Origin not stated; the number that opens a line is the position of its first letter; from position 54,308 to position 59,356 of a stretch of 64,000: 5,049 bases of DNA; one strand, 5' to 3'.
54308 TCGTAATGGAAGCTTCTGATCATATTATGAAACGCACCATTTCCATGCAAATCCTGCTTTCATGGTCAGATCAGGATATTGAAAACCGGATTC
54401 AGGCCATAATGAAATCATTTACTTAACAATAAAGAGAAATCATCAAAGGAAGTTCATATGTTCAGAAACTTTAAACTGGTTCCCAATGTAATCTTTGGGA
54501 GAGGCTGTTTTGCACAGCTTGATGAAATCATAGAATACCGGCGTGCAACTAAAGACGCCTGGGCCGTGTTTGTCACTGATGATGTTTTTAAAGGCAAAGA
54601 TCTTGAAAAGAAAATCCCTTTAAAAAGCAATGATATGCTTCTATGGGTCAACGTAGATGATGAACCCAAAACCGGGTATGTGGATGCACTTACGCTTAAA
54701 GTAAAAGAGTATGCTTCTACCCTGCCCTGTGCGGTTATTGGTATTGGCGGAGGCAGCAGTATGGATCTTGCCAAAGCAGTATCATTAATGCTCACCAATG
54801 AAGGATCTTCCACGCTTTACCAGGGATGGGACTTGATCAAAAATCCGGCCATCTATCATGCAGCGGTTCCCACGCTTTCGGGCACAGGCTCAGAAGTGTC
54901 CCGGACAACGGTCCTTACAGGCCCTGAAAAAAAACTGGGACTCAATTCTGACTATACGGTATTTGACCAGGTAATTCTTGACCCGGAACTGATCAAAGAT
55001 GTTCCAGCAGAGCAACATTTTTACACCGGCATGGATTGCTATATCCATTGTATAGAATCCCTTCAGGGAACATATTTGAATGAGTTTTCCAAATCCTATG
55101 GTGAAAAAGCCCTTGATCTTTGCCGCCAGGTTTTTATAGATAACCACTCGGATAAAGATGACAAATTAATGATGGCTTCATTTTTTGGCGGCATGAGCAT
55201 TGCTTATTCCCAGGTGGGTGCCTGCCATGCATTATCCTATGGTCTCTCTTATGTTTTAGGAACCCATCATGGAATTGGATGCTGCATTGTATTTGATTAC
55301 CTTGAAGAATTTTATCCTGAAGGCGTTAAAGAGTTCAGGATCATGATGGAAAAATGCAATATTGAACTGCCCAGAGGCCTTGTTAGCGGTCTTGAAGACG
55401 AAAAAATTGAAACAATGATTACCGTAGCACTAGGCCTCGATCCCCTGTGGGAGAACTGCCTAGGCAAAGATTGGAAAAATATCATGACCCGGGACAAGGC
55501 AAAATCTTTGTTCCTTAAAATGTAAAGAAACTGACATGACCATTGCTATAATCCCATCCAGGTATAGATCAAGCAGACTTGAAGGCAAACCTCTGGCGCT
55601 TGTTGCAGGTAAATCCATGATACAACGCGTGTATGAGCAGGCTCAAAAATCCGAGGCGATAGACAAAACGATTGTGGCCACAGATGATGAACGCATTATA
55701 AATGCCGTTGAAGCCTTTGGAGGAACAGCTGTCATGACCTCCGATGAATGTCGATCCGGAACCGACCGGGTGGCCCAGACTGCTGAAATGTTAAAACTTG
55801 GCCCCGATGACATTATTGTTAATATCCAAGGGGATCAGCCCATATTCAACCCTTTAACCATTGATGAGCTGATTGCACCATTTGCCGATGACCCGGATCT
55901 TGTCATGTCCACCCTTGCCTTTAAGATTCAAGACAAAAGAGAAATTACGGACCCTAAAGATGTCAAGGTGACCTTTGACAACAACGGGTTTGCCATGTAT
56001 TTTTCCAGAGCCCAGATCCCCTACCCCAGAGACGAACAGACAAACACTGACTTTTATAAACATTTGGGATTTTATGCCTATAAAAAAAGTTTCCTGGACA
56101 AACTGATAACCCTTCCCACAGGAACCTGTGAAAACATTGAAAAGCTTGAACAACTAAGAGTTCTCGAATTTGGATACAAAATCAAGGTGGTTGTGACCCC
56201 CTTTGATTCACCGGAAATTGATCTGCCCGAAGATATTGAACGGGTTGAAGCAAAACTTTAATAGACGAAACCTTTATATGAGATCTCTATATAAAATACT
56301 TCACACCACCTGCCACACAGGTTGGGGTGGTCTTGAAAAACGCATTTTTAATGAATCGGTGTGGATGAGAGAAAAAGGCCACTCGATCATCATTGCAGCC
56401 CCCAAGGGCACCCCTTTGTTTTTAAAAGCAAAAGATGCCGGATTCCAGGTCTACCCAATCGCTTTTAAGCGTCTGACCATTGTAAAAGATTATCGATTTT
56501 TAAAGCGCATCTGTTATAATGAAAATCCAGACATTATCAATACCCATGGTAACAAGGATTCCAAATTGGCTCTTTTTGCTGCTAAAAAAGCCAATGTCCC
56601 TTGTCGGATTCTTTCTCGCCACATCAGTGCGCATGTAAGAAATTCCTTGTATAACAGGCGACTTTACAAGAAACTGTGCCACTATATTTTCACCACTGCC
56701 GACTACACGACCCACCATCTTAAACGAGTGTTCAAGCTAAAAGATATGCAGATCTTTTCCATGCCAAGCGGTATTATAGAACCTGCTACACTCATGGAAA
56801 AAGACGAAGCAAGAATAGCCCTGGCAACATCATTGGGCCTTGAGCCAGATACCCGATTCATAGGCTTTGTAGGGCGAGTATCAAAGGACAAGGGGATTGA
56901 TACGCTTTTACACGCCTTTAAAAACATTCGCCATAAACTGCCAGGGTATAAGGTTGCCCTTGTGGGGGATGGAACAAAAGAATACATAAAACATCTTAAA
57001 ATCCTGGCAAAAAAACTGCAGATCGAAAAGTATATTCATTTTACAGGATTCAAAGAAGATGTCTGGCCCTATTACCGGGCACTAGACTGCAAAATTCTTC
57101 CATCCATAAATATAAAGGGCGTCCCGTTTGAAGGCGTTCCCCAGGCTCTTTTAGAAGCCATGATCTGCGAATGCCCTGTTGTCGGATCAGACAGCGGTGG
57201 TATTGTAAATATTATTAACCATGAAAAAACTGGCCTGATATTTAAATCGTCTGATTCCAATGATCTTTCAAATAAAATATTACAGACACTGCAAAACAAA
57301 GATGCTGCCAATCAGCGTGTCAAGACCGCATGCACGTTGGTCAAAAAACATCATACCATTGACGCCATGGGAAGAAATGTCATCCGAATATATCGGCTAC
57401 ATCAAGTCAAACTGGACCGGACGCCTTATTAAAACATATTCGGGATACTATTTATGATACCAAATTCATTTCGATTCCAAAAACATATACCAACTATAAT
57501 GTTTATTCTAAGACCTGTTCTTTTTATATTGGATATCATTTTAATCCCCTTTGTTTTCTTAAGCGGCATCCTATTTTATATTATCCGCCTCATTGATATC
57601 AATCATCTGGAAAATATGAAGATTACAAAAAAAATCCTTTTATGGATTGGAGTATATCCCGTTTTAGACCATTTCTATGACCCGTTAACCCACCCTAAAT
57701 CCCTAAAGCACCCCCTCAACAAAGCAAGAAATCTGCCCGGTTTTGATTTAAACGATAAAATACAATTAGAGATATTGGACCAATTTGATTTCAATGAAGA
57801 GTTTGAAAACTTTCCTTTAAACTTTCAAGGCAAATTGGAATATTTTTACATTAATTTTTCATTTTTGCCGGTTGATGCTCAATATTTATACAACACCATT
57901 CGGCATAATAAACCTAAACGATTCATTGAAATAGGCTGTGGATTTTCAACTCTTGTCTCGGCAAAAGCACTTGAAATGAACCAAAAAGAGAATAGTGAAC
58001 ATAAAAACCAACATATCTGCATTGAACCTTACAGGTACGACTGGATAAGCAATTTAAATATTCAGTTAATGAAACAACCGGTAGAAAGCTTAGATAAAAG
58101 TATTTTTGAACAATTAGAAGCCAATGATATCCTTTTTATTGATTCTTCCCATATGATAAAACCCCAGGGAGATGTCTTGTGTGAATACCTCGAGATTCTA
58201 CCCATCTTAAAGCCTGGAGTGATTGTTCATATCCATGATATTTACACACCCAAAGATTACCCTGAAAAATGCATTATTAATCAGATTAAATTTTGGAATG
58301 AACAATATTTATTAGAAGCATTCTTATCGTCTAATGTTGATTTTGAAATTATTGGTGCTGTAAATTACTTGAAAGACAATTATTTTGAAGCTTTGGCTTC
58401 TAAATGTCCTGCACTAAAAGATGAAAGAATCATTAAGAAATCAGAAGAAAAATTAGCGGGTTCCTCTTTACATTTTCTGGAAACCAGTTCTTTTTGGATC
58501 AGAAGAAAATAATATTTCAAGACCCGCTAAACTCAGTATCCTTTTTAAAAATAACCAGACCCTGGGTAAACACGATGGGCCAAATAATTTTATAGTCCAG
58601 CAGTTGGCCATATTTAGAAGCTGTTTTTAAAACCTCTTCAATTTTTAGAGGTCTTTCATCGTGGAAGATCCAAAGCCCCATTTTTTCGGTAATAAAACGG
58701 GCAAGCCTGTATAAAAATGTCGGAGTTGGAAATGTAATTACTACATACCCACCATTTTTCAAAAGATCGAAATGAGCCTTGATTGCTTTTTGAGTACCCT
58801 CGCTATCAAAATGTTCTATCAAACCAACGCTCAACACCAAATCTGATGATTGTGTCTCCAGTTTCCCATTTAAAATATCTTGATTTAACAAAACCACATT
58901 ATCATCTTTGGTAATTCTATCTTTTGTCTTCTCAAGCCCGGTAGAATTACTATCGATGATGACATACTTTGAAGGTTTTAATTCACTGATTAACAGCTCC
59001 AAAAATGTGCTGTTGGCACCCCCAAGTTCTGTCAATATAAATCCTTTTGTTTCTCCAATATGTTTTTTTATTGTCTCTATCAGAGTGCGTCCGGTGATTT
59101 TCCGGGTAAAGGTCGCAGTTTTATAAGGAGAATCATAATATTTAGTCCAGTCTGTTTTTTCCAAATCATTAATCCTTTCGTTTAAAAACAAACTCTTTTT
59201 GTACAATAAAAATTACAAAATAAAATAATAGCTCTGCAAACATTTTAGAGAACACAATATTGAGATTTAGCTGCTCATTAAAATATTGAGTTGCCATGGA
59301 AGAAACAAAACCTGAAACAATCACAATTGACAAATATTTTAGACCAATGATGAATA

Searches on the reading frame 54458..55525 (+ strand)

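Call 49: search_protein_families(library=pfam, proteins=[window:54458-55525:+])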
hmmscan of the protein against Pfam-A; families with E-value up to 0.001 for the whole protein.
window:54458-55525:+ (355 aa): 2 families
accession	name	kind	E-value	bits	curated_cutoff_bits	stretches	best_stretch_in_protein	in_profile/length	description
PF00465.25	Fe-ADH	-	3e-26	92.5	31.3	1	10-176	3-168/168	Iron-containing alcohol dehydrogenase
PF25137.1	ADH_Fe_C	-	1.4e-10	41.6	27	1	189-287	3-106/194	Fe-containing alcohol dehydrogenase family, C-terminal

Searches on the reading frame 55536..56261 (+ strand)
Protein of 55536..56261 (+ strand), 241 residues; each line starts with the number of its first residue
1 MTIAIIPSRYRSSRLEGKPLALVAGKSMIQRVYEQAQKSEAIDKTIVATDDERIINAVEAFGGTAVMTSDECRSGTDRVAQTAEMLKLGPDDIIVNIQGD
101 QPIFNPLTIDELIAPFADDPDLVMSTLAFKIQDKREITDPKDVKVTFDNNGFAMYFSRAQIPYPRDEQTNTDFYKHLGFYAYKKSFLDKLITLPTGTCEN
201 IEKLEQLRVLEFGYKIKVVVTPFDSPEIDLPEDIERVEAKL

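Call 49: search_protein_families(library=pfam, proteins=[window:55536-56261:+])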
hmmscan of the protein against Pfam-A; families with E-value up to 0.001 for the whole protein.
window:55536-56261:+ (241 aa): 2 families
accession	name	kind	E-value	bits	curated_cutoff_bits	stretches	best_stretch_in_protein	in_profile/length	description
PF02348.25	CTP_transf_3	-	7e-56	189.9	22.6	1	3-216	1-217/217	Cytidylyltransferase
PF12804.13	NTP_transf_3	-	9.9e-08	32.8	27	1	11-124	8-120/160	MobA-like NTP transferase domain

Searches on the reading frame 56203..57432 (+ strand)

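Call 49: search_protein_families(library=pfam, proteins=[window:56203-57432:+])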
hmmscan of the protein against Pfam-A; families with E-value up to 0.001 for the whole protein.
window:56203-57432:+ (409 aa): 5 families
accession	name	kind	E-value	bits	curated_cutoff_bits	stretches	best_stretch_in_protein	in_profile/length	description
PF00534.26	Glycos_transf_1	-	2.6e-35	121.9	26.4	1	211-374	9-167/172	Glycosyl transferases group 1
PF13692.12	Glyco_trans_1_4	-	1.4e-31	110.1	27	1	219-365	3-142/142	Glycosyl transferases group 1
PF13439.12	Glyco_transf_4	-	3e-10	40.8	28.5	1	41-191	1-166/170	Glycosyltransferase Family 4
PF13524.12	Glyco_trans_1_2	-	1.3e-05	25.6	25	1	247-388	13-137/144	Glycosyl transferase-like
PF13477.12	Glyco_trans_4_2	-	4e-05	24.2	23.4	1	56-168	21-134/139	Glycosyl transferase 4-like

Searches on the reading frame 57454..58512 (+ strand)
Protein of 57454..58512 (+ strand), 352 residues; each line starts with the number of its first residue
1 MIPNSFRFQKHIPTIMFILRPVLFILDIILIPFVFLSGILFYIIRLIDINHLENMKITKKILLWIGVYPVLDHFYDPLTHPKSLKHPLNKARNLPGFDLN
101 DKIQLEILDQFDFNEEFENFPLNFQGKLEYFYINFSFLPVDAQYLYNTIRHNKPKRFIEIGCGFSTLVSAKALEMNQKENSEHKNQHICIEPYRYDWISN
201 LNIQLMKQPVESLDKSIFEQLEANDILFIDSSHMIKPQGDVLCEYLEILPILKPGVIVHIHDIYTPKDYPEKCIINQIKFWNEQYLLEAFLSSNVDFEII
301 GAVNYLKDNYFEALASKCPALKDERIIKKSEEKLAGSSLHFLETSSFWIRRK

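Call 49: search_protein_families(library=pfam, proteins=[window:57454-58512:+])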
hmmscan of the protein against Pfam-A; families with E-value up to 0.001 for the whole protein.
window:57454-58512:+ (352 aa): 1 family
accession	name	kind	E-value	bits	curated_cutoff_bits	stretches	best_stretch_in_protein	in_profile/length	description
PF13578.12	Methyltransf_24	-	5.6e-11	43.7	26.3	1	158-263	1-105/105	Methyltransferase domain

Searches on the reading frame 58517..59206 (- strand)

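Call 49: search_protein_families(library=pfam, proteins=[window:58517-59206:-])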
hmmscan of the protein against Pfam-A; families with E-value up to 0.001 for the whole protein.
window:58517-59206:- (229 aa): 4 families
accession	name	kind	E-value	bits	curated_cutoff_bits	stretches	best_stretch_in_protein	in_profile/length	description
PF13649.12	Methyltransf_25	-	8.2e-09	36.5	27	1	60-153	3-97/97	Methyltransferase domain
PF08242.18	Methyltransf_12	-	3.7e-08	34.4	30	1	60-154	2-97/98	Methyltransferase domain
PF08241.18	Methyltransf_11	-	3.7e-07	31.1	21.2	1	63-157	5-95/95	Methyltransferase domain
PF13489.12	Methyltransf_23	-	0.00028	21.1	27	1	60-164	28-123/164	Methyltransferase domain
